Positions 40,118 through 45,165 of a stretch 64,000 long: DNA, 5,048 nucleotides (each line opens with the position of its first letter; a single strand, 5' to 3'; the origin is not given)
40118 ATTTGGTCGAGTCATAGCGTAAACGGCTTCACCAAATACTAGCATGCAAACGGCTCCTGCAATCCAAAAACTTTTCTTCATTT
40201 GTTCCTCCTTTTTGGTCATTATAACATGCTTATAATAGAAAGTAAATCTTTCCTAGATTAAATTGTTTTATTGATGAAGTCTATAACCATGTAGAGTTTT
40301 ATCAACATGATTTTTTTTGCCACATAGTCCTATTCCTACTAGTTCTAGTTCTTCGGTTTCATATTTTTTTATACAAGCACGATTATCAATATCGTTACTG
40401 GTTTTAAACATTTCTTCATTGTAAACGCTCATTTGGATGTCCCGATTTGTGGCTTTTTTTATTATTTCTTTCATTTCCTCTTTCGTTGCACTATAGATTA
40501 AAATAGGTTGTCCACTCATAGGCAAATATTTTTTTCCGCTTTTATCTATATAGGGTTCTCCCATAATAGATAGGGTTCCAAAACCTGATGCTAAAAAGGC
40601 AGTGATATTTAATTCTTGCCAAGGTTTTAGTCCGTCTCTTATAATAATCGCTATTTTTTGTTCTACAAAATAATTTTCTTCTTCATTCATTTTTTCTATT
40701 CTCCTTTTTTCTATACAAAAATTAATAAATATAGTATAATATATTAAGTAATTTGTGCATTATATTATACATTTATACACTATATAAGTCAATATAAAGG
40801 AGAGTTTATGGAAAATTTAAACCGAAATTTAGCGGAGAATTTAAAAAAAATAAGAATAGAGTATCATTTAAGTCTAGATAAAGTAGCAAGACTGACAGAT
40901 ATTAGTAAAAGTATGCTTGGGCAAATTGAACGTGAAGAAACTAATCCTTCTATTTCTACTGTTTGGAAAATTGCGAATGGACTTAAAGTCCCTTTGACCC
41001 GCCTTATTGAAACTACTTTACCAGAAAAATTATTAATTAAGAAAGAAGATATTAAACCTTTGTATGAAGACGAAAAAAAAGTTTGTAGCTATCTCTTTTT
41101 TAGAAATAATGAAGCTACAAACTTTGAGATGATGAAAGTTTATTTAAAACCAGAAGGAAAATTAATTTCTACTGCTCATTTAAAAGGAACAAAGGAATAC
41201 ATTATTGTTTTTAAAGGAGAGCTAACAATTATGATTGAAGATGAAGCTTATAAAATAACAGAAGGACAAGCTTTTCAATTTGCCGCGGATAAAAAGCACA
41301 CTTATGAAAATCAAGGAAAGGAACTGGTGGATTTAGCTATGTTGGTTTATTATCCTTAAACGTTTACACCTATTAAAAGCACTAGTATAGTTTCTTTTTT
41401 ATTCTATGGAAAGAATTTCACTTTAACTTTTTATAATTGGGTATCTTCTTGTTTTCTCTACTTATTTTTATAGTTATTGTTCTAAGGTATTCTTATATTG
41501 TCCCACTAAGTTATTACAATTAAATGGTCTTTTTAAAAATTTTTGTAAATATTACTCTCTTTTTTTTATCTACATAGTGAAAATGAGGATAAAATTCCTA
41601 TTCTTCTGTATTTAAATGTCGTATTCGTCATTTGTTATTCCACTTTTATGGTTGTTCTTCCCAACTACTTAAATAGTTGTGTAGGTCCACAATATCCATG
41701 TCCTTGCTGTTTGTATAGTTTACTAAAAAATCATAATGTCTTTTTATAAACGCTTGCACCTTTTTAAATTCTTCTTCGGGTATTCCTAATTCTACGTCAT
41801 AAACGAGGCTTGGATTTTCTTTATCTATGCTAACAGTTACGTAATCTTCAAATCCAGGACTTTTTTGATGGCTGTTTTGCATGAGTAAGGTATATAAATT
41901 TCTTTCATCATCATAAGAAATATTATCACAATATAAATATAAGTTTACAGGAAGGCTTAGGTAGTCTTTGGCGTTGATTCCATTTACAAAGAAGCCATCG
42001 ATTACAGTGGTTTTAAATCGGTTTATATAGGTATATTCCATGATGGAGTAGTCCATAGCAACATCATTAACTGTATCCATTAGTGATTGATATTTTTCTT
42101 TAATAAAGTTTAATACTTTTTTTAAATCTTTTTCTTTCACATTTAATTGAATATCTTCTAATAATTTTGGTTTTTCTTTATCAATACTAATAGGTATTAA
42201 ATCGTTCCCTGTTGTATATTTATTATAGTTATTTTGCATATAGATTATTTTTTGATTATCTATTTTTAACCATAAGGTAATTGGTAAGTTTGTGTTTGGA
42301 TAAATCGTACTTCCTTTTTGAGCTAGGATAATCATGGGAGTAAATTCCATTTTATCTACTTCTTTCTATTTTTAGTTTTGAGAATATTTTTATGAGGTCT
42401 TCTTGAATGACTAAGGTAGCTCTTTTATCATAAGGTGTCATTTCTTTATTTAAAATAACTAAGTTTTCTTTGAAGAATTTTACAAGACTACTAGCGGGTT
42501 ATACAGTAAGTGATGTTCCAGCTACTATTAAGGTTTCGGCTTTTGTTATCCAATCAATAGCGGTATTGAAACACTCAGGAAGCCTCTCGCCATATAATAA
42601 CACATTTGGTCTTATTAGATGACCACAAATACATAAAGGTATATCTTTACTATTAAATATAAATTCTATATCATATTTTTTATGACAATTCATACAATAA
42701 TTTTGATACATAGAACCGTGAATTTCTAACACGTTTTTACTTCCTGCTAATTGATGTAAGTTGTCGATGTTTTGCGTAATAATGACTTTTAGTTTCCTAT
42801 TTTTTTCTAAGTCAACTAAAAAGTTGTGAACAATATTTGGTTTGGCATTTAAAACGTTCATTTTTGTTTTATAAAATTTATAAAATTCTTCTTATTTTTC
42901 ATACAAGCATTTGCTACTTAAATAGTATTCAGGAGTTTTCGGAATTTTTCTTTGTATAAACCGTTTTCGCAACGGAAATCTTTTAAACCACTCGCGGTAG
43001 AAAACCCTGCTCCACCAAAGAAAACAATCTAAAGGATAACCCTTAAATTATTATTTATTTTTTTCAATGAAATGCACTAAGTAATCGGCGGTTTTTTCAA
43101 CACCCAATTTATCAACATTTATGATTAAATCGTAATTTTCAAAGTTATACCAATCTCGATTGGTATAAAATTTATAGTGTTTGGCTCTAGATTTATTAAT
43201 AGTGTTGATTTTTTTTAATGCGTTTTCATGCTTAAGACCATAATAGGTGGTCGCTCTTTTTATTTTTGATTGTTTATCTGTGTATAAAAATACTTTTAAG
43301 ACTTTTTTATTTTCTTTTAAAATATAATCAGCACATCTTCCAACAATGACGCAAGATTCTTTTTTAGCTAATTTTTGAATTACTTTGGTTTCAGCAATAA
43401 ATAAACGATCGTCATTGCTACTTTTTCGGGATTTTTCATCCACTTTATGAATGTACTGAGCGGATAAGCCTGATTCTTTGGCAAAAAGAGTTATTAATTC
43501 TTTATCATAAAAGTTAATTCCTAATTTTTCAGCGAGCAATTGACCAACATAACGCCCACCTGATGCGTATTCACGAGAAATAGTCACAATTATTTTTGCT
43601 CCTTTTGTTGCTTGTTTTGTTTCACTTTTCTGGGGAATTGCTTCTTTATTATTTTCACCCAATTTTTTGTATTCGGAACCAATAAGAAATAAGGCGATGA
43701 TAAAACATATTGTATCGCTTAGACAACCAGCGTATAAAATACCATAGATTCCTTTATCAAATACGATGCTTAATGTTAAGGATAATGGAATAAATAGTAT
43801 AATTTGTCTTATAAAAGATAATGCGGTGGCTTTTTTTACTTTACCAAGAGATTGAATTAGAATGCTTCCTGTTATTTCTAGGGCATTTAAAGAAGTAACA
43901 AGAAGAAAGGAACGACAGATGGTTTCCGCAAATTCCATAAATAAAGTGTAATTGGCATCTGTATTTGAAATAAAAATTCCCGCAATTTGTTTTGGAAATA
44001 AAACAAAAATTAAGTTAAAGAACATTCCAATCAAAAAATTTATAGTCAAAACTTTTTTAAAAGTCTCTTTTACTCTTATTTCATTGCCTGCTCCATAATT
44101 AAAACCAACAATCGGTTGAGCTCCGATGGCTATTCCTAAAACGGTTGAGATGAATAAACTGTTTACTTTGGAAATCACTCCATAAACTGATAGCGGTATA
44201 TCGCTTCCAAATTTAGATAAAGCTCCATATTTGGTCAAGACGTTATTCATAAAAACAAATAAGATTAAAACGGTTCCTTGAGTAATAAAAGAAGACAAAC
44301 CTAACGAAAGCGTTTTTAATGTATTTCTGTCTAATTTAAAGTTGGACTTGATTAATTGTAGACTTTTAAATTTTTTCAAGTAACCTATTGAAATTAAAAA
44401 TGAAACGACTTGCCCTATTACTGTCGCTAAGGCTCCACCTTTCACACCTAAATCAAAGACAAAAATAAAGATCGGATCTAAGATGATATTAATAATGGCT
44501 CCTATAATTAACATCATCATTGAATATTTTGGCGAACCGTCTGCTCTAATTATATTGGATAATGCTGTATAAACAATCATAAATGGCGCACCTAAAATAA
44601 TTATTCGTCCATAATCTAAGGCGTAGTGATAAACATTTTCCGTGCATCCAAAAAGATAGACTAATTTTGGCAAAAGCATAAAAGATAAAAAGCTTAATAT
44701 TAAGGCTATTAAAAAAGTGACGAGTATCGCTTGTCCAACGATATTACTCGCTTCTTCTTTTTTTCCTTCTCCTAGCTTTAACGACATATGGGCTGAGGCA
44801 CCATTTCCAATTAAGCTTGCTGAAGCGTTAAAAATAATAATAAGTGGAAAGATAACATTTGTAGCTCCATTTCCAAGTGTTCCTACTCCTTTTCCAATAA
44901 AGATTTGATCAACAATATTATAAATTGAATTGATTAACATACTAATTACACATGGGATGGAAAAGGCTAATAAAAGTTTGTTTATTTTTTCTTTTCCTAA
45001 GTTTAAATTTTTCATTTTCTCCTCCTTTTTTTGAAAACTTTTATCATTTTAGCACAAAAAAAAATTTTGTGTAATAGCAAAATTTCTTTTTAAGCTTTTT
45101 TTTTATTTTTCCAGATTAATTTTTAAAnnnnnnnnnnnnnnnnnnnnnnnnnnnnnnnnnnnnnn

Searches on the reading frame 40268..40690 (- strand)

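Call 89: search_protein_families(library=pfam, proteins=[window:40268-40690:-], max_evalue=0.001)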
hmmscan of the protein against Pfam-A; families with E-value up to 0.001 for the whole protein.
window:40268-40690:- (140 aa): 1 family
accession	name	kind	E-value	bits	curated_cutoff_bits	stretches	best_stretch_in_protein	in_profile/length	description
PF09391.15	DUF2000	-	2e-39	135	25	1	11-139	1-132/133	Protein of unknown function (DUF2000)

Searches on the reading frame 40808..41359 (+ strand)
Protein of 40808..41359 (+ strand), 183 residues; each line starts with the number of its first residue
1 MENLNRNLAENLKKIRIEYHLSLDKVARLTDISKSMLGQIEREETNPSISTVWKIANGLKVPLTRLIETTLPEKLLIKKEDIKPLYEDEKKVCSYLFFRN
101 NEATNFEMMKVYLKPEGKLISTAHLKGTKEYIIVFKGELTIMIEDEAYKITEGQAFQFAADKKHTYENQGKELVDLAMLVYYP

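Call 89: search_protein_families(library=pfam, proteins=[window:40808-41359:+], max_evalue=0.001)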
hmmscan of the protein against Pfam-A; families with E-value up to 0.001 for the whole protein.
window:40808-41359:+ (183 aa): 7 families
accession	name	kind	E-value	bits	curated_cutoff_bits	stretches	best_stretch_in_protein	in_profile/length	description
PF01381.28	HTH_3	-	1.4e-13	51.1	23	1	12-65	1-54/55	Helix-turn-helix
PF12844.13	HTH_19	-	4.6e-10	39.7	30.2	1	10-68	2-60/64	Helix-turn-helix domain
PF07883.17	Cupin_2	-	1.1e-09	38.3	27.2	1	117-175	8-65/70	Cupin domain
PF01050.24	MannoseP_isomer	-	4.9e-07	30.4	23.6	1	102-173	24-94/116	Mannose-6-phosphate isomerase C-terminal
PF13560.12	HTH_31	-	0.00018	22.2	27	1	8-63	2-58/64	Helix-turn-helix domain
PF13443.12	HTH_26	-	0.00026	21.6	22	1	11-67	1-58/63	Cro/C1-type HTH DNA-binding domain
PF13413.12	HTH_25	-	0.00064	19.9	24.6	0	12-44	2-34/62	Helix-turn-helix domain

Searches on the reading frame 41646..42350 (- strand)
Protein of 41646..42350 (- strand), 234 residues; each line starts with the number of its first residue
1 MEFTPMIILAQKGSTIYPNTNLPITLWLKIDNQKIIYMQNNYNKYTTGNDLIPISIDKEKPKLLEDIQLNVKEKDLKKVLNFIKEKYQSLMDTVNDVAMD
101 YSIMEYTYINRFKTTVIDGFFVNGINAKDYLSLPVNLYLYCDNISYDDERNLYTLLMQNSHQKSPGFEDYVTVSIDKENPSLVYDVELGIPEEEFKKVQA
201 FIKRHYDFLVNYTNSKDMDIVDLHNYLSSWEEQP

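Call 89: search_protein_families(library=pfam, proteins=[window:41646-42350:-], max_evalue=0.001)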
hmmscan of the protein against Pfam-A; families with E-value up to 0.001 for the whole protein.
window:41646-42350:- (234 aa): 1 family
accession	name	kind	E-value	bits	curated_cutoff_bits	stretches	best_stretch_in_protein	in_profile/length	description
PF13711.11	DUF4160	-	0.00049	20.7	23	0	187-210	39-61/65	Domain of unknown function (DUF4160)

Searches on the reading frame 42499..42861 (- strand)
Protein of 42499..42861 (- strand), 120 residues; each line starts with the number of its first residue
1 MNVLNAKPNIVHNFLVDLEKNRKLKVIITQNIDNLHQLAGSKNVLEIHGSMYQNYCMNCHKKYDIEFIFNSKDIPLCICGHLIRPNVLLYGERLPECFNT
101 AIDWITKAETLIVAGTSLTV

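Call 89: search_protein_families(library=pfam, proteins=[window:42499-42861:-], max_evalue=0.001)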
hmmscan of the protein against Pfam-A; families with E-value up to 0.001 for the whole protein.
window:42499-42861:- (120 aa): 1 family
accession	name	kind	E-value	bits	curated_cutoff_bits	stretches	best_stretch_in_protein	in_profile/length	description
PF02146.23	SIR2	-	1.1e-35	123.6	24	1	5-120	59-178/180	Sir2 family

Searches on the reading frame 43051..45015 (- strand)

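Call 89: search_protein_families(library=pfam, proteins=[window:43051-45015:-], max_evalue=0.001)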
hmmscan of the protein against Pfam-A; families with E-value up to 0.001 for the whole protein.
window:43051-45015:- (654 aa): 2 families
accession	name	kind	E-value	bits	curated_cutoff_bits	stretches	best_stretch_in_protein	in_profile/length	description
PF13189.12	Cytidylate_kin2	-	1.5e-49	169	28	1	476-636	1-176/176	Cytidylate kinase-like family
PF01554.23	MatE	-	9.3e-44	149.4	24.9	2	21-182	1-161/161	MatE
